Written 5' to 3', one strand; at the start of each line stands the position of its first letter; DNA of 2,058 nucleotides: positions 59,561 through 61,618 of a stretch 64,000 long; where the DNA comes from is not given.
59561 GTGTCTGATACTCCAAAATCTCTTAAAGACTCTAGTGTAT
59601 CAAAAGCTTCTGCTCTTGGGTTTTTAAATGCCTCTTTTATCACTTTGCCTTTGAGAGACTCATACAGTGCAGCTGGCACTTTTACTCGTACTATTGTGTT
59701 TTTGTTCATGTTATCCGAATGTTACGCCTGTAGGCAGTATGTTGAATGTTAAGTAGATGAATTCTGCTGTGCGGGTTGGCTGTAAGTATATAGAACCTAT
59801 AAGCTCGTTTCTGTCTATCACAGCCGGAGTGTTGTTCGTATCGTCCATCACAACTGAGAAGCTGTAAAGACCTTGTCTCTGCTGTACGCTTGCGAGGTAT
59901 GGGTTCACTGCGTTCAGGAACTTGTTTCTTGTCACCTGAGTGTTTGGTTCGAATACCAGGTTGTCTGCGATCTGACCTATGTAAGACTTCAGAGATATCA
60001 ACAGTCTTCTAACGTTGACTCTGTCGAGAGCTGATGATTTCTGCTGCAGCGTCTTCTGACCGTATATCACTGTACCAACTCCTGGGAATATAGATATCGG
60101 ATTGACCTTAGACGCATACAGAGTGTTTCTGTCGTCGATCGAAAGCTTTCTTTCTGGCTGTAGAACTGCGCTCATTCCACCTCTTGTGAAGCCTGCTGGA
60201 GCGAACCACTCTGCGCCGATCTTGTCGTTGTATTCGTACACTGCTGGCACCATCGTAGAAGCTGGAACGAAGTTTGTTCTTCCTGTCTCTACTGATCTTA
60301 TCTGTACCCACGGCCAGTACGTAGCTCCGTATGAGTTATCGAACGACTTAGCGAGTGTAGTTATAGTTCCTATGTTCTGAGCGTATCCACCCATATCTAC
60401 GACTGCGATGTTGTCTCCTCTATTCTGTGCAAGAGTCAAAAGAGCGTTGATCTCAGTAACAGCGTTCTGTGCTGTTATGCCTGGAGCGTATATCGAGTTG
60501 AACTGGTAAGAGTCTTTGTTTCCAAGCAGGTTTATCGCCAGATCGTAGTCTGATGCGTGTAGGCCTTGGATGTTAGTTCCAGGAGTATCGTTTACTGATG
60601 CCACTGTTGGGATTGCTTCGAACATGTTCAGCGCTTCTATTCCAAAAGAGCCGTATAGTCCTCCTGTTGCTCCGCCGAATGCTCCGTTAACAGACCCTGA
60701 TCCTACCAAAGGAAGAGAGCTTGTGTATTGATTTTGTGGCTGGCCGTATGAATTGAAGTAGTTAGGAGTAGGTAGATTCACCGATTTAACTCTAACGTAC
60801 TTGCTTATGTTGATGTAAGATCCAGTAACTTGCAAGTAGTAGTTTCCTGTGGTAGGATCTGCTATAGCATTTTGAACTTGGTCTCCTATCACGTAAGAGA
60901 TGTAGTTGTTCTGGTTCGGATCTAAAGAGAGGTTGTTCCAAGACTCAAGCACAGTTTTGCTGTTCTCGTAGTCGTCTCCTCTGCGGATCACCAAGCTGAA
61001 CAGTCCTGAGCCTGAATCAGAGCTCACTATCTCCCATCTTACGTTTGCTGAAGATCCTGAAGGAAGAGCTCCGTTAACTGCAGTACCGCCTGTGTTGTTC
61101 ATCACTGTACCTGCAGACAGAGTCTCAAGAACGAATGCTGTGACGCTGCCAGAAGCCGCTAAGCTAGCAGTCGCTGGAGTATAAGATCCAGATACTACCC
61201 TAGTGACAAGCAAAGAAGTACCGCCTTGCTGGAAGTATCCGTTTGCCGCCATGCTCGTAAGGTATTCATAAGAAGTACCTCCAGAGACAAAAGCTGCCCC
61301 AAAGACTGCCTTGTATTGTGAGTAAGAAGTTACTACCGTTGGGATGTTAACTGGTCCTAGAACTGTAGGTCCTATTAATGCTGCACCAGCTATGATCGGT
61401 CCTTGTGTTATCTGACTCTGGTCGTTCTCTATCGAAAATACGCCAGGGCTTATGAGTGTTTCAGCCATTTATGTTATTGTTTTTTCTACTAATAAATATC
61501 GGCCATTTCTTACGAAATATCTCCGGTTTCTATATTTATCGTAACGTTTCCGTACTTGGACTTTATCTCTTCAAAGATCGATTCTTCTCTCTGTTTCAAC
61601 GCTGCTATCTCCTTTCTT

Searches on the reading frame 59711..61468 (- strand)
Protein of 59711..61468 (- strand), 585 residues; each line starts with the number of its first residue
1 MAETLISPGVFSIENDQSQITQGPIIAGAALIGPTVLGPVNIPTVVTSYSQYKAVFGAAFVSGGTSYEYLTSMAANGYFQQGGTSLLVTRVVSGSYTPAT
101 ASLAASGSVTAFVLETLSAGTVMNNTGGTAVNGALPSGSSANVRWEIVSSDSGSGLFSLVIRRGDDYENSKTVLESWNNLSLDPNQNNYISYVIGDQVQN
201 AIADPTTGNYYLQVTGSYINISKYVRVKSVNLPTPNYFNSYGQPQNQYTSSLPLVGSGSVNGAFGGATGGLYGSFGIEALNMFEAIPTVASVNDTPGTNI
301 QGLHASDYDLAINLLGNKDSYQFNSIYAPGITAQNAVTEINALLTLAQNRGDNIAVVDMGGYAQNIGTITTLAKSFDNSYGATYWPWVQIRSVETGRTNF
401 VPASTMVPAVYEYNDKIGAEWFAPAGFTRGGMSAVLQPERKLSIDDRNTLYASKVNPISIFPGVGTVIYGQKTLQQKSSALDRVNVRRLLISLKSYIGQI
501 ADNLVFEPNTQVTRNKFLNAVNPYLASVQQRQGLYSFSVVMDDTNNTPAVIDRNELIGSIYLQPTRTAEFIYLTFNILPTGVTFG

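Call 9: search_protein_families(library=phrogs, proteins=[window:59711-61468:-], max_evalue=0.00001)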
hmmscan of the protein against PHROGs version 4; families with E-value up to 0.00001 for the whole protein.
window:59711-61468:- (585 aa): 5 families
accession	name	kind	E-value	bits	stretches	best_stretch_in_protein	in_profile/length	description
phrog_23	-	tail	5.6e-71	240.8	1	1-584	19-469/496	tail sheath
phrog_10581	-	tail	9.5e-52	177.4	1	378-580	701-912/915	tail sheath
phrog_17610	-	tail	1.9e-30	106.5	1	334-576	856-1105/1135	tail sheath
phrog_15814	-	unknown function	1.7e-13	50.5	1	378-574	511-721/738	-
phrog_34521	-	tail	9.5e-11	41.3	1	383-569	755-942/962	tail sheath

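Call 10: search_dna_similar(query=window:59711-61468:-, collection=phages, mode=protein, max_rows=20)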
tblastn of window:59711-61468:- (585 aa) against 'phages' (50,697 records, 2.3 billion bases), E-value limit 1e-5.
Records with a match: 2680; places in all: 2748; records where one place covers at least 80% of the query: 5.
Best place of each record, by identity: <60% 2680.
By first word of the organism name: Escherichia 668; Synechococcus 379; Klebsiella 331; Salmonella 203; Vibrio 140; Shigella 89; Aeromonas 80; Acinetobacter 72; Erwinia 68; Cyanophage 61; and 66 more.
By host as written in the record: - 468; Escherichia coli 278; Klebsiella pneumoniae 115; Synechococcus 107; Erwinia amylovora 46; Synechococcus sp. 38; Escherichia coli O157:H7 38; Salmonella enterica 29; and 606 more.
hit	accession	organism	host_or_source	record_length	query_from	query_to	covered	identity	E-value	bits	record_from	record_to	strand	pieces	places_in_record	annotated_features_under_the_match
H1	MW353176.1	Flavobacterium phage vB_FspM_immuto_3-5A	Flavobacterium sp. LMO8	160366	1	584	100%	47.7%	2e-138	567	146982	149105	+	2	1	tail sheath protein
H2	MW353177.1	Flavobacterium phage vB_FspM_immuto_13-6C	Flavobacterium sp. LMO8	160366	1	584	100%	47.7%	2e-138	567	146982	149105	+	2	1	tail sheath protein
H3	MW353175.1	Flavobacterium phage vB_FspM_immuto_2-6A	Flavobacterium sp. LMO8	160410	1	584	100%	47.7%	2e-138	567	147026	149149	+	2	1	tail sheath protein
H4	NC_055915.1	Flavobacterium phage vB_FspM_immuto_2-6A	Flavobacterium sp. LMO8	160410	1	584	100%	47.7%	2e-138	567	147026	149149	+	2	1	tail sheath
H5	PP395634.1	Microcystis phage Mel-JY01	Microcystis elabens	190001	3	584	73%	43.9%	7e-83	361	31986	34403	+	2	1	tail sheath C-terminal domain containing protein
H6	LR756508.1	uncultured phage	metagenomic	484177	1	584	84%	27.3%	4e-32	206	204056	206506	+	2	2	record has no annotation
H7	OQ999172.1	Listeria phage LIS04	Listeria innocua ATCC 51742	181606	297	585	49%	35.9%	1e-47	185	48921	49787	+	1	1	tail sheath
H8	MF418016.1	Bacillus phage vB_BceM-HSE3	Bacillus cereus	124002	292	584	50%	35.2%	2e-44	176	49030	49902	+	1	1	tail sheath protein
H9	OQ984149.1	Phage C48C1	-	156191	305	584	48%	35.6%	2e-44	176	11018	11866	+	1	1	tail sheath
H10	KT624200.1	Bacillus phage SP-15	Bacillus subtilis W-23-S(r); Bacillus ...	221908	312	585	47%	36.0%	5e-48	186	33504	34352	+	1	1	tail sheath protein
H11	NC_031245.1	Bacillus phage SP-15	Bacillus subtilis W-23-S(r); Bacillus ...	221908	312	585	47%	36.0%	5e-48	186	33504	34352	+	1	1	tail sheath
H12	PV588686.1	Streptomyces phage pSt2308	Streptomyces turgidiscabies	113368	142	576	74%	22.4%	5e-8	62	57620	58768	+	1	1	tail sheath protein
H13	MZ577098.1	Methylophilales phage Melnitz-3 EXVC039M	Methylophilales_sp._H5P1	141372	307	584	48%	34.8%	2e-43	173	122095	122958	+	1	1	tail sheath protein subtilisin-like domain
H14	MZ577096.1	Methylophilales phage Melnitz-2 EXVC040M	Methylophilales_sp._H5P1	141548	307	584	48%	34.8%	2e-43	173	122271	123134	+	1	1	tail sheath protein subtilisin-like domain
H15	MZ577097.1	Methylophilales phage Melnitz EXVC044M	Methylophilales_sp._H5P1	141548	307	584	48%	34.8%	2e-43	173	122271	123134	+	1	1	tail sheath protein subtilisin-like domain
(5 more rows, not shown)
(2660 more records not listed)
